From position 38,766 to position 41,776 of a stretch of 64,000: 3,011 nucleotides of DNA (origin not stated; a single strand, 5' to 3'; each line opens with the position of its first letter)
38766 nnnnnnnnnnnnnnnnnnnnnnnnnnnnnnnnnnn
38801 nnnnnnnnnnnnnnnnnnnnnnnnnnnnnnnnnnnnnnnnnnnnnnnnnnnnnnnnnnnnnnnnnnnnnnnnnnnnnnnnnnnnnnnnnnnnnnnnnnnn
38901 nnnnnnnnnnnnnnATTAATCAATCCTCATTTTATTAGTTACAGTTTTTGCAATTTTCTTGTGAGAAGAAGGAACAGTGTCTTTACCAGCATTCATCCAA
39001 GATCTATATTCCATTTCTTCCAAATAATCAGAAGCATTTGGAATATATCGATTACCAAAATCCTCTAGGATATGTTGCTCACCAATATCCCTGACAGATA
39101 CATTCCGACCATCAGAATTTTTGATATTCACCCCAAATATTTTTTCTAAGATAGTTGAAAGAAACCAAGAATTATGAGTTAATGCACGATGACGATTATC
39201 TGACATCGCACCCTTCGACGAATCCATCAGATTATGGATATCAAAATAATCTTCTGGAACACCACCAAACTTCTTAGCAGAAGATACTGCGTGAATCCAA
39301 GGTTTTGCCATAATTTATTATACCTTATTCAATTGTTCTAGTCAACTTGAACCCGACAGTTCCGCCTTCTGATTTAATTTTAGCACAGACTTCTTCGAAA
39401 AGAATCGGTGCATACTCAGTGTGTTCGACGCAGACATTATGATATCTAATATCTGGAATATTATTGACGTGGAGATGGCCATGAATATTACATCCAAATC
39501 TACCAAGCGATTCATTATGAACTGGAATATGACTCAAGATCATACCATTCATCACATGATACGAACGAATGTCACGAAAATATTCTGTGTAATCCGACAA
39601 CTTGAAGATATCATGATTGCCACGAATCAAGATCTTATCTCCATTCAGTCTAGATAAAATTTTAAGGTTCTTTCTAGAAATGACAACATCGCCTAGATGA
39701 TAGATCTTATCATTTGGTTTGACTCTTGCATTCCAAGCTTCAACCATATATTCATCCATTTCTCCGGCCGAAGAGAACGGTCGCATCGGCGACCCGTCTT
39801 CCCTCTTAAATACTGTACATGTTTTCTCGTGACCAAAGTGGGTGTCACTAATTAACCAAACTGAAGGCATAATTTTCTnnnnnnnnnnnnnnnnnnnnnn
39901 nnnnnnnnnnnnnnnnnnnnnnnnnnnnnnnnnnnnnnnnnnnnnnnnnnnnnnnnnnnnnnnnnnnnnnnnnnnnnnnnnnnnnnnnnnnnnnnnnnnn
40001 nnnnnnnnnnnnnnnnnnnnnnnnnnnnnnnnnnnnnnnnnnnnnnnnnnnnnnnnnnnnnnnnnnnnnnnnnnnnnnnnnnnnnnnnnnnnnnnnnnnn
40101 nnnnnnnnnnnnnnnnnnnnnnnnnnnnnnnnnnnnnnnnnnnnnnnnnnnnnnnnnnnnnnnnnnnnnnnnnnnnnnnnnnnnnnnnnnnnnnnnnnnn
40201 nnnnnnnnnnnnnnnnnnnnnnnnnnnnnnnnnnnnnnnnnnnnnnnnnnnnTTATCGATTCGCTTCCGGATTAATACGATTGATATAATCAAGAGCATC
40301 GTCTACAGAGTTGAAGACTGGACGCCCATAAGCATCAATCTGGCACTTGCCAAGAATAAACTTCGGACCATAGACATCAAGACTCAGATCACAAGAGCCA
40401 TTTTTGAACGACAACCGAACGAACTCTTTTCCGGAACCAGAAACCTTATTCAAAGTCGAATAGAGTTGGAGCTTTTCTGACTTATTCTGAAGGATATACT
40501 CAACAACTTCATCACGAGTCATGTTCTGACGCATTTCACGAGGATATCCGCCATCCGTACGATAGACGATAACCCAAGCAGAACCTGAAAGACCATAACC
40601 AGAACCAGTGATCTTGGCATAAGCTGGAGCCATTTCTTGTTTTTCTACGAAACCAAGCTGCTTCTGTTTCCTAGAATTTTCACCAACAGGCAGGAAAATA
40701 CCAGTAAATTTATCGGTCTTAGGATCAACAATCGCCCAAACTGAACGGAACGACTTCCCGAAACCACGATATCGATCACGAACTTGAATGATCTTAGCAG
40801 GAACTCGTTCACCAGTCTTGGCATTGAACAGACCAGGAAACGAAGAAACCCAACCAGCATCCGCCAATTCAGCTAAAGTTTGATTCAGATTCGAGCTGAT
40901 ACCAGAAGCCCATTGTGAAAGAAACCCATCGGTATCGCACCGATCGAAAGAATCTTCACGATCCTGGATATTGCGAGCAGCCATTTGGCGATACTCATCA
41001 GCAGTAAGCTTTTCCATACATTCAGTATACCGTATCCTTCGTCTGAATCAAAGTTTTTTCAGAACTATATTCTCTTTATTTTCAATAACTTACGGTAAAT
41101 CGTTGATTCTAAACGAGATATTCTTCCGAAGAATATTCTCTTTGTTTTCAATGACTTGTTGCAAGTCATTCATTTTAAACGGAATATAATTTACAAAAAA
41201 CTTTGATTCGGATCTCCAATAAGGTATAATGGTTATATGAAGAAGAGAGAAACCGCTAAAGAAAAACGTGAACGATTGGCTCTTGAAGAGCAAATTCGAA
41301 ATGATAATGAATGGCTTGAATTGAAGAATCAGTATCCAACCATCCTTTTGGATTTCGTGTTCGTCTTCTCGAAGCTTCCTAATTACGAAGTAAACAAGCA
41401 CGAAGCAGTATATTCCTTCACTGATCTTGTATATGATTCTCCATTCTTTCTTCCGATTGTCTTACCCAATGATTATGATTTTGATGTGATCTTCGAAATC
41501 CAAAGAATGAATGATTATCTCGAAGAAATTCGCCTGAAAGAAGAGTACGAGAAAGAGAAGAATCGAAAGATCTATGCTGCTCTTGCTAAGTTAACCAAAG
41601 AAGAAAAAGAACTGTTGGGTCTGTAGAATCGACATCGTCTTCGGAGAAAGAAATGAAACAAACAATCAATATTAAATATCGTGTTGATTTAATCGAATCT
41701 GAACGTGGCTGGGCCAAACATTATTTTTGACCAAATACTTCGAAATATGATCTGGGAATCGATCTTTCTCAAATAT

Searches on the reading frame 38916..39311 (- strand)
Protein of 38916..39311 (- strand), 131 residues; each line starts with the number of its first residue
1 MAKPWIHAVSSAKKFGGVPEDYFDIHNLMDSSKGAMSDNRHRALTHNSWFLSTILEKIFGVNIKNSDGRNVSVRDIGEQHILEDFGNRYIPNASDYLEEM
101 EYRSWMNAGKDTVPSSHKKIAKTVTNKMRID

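Call 14: search_protein_families(library=pfam, proteins=[window:38916-39311:-], max_evalue=0.01)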
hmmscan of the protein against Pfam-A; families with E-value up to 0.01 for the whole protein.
window:38916-39311:- (131 aa): 1 family
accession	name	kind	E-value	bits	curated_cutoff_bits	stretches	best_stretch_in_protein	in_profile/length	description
PF21866.1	DUF6915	-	5.5e-38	129.7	27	1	2-106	1-102/102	Domain of unknown function (DUF6915)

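Call 15: search_protein_families(library=phrogs, proteins=[window:38916-39311:-], max_evalue=0.01)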
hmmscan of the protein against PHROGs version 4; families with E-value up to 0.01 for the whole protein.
window:38916-39311:- (131 aa): 2 families
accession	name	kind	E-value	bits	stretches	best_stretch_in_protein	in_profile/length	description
phrog_8143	-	unknown function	1.6e-36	126.2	1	1-119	1-121/130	-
phrog_19073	-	unknown function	3e-14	54.2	1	3-77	2-72/116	-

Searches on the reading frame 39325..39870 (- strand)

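Call 59: search_protein_families(library=pfam, proteins=[window:39325-39870:-], max_evalue=0.01)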
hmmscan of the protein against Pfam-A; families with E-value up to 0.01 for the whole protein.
window:39325-39870:- (181 aa): 1 family
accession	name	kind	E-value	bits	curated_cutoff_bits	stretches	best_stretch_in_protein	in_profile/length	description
PF00149.33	Metallophos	-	2.3e-07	31.9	21.5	1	4-145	3-130/191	Calcineurin-like phosphoesterase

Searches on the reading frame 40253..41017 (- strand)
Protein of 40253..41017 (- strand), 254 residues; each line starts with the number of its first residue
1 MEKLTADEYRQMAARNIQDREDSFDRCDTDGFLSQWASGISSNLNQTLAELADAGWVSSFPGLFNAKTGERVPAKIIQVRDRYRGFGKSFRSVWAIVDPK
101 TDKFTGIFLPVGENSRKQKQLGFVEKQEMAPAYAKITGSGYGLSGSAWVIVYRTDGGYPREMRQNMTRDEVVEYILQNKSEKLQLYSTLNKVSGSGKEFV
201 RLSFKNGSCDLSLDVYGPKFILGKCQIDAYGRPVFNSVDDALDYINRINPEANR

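Call 14: search_protein_families(library=pfam, proteins=[window:40253-41017:-], max_evalue=0.01)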
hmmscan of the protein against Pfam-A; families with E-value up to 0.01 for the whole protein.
window:40253-41017:- (254 aa): 0 families

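Call 15: search_protein_families(library=phrogs, proteins=[window:40253-41017:-], max_evalue=0.01)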
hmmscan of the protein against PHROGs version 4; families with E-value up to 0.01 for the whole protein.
window:40253-41017:- (254 aa): 1 family
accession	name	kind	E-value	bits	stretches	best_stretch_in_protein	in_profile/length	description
phrog_5855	-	unknown function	1.5e-20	74.5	1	3-82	57-132/220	-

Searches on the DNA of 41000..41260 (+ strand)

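Call 34: search_dna_similar(query=window:41000-41260:+, collection=phages, mode=distant, max_evalue=0.01, max_rows=20)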
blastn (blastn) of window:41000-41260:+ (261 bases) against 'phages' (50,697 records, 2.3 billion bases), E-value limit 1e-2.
Records with a match: 5; places in all: 5; records where one place covers at least 80% of the query: 0.
Best place of each record, by identity: 80-90% 5.
By first word of the organism name: Thermus 5.
By host as written in the record: - 2; Thermus thermophilus HB27 2; Thermus thermophilus HB8 1.
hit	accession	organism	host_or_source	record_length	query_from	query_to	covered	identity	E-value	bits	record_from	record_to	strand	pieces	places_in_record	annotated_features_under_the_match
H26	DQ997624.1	Thermus phage phiYS40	-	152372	45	83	15%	87.2%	6e-3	46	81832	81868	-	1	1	hypothetical protein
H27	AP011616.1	Thermus phage phiYS40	Thermus thermophilus HB8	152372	45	83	15%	87.2%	6e-3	46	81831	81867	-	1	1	hypothetical protein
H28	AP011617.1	Thermus phage TMA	Thermus thermophilus HB27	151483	45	83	15%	87.2%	6e-3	46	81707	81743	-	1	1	hypothetical protein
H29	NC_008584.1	Thermus phage phiYS40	-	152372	45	83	15%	87.2%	6e-3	46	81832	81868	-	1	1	hypothetical protein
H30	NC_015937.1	Thermus phage TMA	Thermus thermophilus HB27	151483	45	83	15%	87.2%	6e-3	46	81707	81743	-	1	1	hypothetical protein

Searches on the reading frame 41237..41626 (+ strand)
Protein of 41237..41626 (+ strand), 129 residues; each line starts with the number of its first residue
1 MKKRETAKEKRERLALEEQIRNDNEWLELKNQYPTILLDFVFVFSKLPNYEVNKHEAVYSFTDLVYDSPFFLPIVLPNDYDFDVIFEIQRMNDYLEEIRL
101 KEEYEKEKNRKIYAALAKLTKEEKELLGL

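Call 14: search_protein_families(library=pfam, proteins=[window:41237-41626:+], max_evalue=0.01)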
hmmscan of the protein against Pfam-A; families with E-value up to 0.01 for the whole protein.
window:41237-41626:+ (129 aa): 0 families

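Call 15: search_protein_families(library=phrogs, proteins=[window:41237-41626:+], max_evalue=0.01)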
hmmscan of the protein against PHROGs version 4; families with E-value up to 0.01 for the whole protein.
window:41237-41626:+ (129 aa): 1 family
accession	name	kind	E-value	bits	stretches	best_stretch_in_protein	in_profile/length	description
phrog_5370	-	unknown function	2.4e-05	25.7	1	99-129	81-111/112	-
